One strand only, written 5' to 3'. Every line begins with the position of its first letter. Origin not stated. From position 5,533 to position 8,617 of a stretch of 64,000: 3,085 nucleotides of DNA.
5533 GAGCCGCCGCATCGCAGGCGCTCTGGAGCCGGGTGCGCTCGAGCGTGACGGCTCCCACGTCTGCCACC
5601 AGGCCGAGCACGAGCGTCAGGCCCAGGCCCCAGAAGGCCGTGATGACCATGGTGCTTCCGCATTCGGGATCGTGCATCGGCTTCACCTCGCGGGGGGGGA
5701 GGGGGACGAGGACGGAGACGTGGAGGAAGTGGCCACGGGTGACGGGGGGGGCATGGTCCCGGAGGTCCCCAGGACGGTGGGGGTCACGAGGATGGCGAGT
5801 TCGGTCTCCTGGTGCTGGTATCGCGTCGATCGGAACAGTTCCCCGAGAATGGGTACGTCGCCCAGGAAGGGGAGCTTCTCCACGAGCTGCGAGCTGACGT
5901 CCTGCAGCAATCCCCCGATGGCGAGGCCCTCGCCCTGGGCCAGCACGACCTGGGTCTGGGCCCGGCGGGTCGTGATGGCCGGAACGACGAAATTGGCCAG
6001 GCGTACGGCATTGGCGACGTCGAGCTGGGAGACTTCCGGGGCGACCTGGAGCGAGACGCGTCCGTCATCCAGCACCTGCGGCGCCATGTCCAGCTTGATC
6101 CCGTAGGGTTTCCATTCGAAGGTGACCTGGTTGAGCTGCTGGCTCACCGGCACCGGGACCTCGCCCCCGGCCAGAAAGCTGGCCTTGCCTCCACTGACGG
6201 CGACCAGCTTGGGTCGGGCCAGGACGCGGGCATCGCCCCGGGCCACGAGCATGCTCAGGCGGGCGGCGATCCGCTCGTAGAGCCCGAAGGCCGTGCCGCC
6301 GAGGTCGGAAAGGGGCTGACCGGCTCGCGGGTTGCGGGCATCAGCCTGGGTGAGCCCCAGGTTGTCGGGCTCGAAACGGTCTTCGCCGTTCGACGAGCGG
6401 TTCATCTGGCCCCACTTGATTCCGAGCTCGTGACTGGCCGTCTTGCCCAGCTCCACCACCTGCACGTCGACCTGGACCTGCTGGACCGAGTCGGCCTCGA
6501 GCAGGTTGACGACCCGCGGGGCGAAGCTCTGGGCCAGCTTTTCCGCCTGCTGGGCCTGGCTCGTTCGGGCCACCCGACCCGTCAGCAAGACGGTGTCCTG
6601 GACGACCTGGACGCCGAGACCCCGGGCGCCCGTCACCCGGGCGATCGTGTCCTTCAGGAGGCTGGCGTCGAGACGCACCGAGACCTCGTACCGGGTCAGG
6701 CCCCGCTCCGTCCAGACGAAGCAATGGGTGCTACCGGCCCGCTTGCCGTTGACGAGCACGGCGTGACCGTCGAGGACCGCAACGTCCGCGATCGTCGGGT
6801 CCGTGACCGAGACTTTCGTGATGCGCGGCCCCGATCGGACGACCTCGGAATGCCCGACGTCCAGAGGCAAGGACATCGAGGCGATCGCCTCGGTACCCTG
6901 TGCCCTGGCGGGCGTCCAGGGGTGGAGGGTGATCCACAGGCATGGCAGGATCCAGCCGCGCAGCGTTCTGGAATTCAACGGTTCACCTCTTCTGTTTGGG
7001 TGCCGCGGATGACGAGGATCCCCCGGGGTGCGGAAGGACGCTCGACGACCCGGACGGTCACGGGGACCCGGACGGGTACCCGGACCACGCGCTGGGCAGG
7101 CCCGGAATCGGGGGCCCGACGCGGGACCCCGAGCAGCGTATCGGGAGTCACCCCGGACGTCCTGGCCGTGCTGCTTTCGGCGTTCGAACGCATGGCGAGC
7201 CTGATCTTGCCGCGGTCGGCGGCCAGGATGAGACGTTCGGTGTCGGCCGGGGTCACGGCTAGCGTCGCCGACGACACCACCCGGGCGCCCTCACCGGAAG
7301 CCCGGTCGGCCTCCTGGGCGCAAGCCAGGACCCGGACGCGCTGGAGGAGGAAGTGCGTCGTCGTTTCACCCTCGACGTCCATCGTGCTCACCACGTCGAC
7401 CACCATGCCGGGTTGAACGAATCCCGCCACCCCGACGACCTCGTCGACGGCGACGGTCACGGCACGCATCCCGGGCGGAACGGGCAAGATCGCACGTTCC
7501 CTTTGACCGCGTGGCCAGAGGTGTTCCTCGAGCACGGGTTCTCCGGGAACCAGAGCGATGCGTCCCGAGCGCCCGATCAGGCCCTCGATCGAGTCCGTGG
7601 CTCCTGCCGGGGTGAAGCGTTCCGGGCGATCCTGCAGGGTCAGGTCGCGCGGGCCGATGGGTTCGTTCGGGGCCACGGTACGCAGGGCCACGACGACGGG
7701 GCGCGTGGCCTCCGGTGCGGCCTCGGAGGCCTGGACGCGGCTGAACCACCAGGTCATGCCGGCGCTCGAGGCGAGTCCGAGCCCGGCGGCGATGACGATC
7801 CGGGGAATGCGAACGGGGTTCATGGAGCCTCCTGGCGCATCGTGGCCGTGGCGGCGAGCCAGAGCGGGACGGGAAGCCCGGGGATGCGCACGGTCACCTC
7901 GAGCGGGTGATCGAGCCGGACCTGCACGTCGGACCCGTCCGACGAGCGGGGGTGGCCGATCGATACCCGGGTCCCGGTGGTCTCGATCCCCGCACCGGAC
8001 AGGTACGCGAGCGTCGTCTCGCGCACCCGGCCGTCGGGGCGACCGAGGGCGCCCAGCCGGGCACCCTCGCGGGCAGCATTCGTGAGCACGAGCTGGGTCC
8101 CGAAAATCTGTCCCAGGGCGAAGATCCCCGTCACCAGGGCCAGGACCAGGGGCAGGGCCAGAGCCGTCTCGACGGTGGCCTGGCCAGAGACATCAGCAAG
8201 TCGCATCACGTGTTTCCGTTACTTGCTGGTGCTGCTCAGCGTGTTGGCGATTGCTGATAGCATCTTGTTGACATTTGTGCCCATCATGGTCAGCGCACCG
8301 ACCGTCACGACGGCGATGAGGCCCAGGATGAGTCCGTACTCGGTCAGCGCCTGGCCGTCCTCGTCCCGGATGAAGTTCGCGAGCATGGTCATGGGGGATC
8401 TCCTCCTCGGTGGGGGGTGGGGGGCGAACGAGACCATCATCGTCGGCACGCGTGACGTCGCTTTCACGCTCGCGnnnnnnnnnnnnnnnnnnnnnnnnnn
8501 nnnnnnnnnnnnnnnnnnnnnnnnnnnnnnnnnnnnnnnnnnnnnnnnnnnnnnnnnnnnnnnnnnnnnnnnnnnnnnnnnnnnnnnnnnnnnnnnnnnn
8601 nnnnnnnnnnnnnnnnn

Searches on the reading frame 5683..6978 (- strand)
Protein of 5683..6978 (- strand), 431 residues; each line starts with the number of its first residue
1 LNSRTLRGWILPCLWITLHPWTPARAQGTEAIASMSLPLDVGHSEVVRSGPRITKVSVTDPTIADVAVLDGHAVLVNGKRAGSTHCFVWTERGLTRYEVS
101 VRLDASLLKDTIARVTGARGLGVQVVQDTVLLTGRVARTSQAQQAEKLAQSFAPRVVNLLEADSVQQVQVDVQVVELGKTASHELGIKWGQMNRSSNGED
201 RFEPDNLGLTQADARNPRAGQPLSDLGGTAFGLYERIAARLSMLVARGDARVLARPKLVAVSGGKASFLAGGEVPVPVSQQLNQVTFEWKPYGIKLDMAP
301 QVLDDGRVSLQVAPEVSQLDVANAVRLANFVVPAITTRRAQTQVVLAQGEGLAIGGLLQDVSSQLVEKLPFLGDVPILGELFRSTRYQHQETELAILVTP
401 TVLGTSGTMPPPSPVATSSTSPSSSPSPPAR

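Call 60: search_protein_families(library=pfam, proteins=[window:5683-6978:-], max_evalue=0.001)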
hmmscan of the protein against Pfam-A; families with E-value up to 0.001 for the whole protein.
window:5683-6978:- (431 aa): 3 families
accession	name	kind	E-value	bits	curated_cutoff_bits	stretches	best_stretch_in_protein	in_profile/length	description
PF00263.26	Secretin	-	2.2e-44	151.4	27.5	1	244-403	2-168/169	Bacterial type II and III secretion system protein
PF13629.12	T2SS-T3SS_pil_N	-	2.3e-15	56.5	23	1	36-101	4-71/72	Pilus formation protein N terminal region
PF04972.22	BON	-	3.2e-05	24.6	27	1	115-161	18-66/69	BON domain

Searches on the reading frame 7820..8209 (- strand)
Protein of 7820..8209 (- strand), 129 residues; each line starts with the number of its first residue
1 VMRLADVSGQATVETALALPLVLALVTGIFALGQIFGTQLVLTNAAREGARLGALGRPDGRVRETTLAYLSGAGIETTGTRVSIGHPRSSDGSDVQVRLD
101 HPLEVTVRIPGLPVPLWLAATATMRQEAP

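Call 3: search_protein_families(library=pfam, proteins=[window:7820-8209:-], max_evalue=1)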
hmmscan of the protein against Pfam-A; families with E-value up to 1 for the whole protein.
window:7820-8209:- (129 aa): 2 families
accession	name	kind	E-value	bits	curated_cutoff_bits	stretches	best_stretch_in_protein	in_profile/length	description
PF07811.17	TadE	-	9.3e-14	51.7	22.9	1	9-51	1-43/43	TadE-like protein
PF13400.11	Tad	-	0.078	13.8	22.3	1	9-54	1-45/47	Putative Flp pilus-assembly TadE/G-like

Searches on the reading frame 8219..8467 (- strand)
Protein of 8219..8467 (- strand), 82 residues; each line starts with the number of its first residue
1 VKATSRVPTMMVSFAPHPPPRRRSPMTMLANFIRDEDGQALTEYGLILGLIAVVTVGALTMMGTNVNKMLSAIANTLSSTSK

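Call 3: search_protein_families(library=pfam, proteins=[window:8219-8467:-], max_evalue=1)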
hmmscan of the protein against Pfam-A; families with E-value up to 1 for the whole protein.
window:8219-8467:- (82 aa): 1 family
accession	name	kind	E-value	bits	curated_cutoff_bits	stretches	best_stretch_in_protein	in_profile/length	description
PF04964.19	Flp_Fap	-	1.4e-09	38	32.2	1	32-76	1-45/46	Flp/Fap pilin component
